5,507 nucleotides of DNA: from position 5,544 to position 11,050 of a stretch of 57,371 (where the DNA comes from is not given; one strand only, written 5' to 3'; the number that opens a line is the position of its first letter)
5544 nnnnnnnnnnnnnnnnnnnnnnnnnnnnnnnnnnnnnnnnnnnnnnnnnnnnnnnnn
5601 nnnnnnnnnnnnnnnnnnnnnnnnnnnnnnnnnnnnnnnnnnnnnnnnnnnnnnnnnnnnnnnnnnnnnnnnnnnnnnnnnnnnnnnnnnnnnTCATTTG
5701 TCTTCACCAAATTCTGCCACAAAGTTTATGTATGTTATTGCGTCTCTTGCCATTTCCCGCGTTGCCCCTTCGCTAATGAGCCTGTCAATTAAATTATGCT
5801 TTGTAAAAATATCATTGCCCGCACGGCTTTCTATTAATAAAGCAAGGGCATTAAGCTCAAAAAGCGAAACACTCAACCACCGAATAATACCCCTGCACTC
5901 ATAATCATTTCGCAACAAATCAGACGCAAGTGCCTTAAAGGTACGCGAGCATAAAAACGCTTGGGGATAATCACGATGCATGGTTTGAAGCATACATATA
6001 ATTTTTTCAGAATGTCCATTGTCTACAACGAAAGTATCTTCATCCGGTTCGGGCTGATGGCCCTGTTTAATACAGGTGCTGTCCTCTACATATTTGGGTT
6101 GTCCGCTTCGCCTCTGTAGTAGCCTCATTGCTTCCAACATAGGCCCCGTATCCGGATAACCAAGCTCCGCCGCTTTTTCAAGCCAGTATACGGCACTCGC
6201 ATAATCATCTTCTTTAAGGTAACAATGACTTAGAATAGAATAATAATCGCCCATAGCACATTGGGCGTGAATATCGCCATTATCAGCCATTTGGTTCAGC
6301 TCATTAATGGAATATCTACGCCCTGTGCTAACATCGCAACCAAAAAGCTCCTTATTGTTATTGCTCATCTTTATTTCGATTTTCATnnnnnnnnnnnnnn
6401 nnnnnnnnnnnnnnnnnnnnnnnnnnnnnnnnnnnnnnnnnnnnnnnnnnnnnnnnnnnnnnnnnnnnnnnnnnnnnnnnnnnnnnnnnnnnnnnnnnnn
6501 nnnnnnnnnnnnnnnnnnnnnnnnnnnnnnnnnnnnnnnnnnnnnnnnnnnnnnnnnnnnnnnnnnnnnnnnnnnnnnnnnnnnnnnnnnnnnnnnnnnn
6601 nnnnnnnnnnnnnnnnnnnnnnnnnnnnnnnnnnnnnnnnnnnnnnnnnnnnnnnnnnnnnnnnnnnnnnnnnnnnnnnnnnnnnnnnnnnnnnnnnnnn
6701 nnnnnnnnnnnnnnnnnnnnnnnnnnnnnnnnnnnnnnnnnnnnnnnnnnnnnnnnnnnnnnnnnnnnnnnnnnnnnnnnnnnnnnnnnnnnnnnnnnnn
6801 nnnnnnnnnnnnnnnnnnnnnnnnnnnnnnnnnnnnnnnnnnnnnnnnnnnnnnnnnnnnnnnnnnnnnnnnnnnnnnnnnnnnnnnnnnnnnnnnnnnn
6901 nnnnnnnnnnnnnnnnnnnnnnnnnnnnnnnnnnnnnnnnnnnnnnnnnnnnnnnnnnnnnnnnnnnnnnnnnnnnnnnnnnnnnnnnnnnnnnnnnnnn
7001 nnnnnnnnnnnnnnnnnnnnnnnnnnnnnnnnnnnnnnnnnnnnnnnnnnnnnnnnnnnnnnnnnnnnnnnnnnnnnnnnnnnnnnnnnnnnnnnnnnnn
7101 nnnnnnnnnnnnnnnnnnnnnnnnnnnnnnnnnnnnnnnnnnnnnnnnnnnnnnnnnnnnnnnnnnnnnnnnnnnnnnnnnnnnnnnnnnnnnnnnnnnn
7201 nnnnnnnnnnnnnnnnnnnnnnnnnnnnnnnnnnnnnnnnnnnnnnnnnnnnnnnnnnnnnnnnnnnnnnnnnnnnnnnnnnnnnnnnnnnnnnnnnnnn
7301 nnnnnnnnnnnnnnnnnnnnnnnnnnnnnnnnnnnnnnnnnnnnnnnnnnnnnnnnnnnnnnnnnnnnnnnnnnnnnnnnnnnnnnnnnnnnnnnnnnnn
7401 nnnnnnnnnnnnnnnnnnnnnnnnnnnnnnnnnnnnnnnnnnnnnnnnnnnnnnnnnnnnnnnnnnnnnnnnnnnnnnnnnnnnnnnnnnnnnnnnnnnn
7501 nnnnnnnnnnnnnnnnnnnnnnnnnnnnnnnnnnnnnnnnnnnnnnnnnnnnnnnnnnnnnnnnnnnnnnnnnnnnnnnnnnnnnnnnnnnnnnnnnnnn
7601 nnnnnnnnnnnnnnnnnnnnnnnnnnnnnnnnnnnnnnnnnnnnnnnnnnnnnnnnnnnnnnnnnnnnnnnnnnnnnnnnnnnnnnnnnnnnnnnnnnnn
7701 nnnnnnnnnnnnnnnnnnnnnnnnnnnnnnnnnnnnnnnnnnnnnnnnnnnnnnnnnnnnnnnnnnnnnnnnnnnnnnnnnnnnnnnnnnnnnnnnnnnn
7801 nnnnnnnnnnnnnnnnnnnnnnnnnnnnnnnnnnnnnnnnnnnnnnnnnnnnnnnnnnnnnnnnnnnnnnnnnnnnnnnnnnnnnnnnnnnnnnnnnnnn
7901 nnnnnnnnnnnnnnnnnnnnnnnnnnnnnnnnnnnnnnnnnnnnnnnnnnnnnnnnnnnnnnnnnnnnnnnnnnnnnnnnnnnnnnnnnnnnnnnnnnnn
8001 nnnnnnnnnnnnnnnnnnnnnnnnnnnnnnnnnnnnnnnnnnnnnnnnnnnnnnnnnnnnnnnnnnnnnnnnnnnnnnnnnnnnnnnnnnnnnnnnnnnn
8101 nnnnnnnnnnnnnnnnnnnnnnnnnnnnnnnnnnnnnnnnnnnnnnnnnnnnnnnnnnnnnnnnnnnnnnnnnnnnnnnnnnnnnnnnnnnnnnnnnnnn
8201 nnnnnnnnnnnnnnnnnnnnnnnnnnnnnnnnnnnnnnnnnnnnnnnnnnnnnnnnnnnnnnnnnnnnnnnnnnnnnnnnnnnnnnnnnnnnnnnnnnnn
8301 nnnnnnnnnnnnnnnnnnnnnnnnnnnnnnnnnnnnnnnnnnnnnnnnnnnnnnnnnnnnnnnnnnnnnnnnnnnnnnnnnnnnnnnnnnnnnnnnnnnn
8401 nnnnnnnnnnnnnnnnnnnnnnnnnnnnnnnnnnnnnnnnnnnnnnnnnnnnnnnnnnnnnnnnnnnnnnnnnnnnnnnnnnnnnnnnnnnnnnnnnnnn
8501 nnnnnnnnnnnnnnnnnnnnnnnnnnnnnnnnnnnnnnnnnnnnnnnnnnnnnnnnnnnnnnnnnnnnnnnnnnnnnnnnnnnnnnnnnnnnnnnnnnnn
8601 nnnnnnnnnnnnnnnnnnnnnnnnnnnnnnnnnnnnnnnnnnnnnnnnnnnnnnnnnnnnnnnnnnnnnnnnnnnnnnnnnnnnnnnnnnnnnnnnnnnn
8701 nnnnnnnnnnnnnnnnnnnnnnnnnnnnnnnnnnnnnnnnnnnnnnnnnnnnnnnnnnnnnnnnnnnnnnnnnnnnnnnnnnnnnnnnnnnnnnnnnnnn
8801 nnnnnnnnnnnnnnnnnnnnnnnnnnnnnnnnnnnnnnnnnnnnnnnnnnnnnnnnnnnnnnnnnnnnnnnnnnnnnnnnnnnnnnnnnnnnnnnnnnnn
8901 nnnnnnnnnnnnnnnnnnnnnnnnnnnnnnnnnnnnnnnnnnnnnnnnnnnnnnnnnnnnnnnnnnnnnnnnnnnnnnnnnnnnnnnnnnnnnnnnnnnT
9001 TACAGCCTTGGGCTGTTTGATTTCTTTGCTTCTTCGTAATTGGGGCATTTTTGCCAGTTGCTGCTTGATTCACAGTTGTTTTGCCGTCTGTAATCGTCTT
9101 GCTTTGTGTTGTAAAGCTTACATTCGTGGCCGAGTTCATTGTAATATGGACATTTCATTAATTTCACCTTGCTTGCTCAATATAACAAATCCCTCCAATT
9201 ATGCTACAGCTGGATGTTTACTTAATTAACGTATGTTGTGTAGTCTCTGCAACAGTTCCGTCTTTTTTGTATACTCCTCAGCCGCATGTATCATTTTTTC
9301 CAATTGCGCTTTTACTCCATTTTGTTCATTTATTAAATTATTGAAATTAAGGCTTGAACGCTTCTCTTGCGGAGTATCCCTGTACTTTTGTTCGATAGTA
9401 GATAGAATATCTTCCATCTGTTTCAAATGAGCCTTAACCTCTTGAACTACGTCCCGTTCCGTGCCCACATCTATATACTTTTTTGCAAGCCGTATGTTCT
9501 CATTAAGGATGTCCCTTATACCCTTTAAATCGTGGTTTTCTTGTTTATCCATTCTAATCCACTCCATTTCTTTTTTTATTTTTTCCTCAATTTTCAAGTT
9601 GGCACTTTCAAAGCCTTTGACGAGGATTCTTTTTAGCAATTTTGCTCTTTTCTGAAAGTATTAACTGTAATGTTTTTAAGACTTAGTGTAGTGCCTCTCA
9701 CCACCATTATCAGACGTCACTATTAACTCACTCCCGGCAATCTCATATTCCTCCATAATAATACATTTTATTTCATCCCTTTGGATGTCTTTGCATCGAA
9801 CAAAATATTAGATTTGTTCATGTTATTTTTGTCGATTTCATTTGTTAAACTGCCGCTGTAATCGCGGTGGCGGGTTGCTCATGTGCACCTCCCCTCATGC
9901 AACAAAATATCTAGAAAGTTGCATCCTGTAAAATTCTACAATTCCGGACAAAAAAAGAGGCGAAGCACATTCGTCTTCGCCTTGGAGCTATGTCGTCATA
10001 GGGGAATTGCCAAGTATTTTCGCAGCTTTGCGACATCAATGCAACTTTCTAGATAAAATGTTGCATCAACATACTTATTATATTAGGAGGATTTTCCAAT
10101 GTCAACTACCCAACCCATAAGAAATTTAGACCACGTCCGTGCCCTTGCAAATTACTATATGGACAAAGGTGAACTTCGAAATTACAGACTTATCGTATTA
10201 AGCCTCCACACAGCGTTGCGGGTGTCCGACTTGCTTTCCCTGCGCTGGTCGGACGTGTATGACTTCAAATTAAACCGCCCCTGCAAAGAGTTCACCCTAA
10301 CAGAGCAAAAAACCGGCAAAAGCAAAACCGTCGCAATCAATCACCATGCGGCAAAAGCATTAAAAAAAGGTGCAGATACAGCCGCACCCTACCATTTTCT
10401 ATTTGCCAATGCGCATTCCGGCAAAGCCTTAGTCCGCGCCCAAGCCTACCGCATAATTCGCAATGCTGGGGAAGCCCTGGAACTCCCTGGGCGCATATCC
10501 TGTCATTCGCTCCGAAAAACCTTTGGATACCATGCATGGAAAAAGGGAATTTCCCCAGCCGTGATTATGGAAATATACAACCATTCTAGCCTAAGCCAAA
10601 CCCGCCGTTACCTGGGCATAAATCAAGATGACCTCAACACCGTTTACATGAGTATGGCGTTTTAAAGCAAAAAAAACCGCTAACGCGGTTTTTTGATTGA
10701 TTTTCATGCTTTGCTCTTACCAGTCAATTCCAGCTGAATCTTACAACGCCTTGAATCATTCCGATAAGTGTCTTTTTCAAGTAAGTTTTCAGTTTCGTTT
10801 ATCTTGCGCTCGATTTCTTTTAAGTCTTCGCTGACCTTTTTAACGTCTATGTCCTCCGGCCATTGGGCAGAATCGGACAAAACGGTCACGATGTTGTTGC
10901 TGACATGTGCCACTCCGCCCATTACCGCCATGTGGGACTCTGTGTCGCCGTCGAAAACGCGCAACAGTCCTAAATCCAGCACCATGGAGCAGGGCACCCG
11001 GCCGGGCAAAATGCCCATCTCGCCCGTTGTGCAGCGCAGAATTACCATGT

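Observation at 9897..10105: Candidate invertible terminator switch (cwpV/fim-like) between a consensus promoter and a tightly packed minus-strand operon (eight genes plus a leader ORF), adjacent to a 188-aa tyrosine recombinase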

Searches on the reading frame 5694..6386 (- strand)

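Call 5: search_protein_families(library=pfam, proteins=[window:5694-6386:-], max_evalue=0.01)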
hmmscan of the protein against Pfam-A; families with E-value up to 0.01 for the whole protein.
window:5694-6386:- (230 aa): 1 family
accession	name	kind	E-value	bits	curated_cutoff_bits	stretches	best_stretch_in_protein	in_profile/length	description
PF08238.18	Sel1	-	0.00021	22.2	30.7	1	40-77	2-36/36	Sel1 repeat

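Call 25: search_protein_families(library=padloc, proteins=[window:5694-6386:-], max_evalue=0.01)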
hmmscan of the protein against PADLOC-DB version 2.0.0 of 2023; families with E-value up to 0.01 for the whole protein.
window:5694-6386:- (230 aa): 0 families

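Call 26: search_protein_families(library=ncbifam, proteins=[window:5694-6386:-], max_evalue=0.01)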
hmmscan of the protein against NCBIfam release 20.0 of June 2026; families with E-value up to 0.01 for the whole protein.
window:5694-6386:- (230 aa): 0 families

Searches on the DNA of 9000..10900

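Call 24: search_rna_families(source=window, start=9000, end=10900, threshold=evalue, max_evalue=1)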
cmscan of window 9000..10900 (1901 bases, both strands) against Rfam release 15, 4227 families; matches with E-value up to 1: 1.
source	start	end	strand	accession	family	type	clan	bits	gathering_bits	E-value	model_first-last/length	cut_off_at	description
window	10670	10714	-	RF01394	isrK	Gene; sRNA;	-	17.9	50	0.57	1-77/77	no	isrK Hfq binding RNA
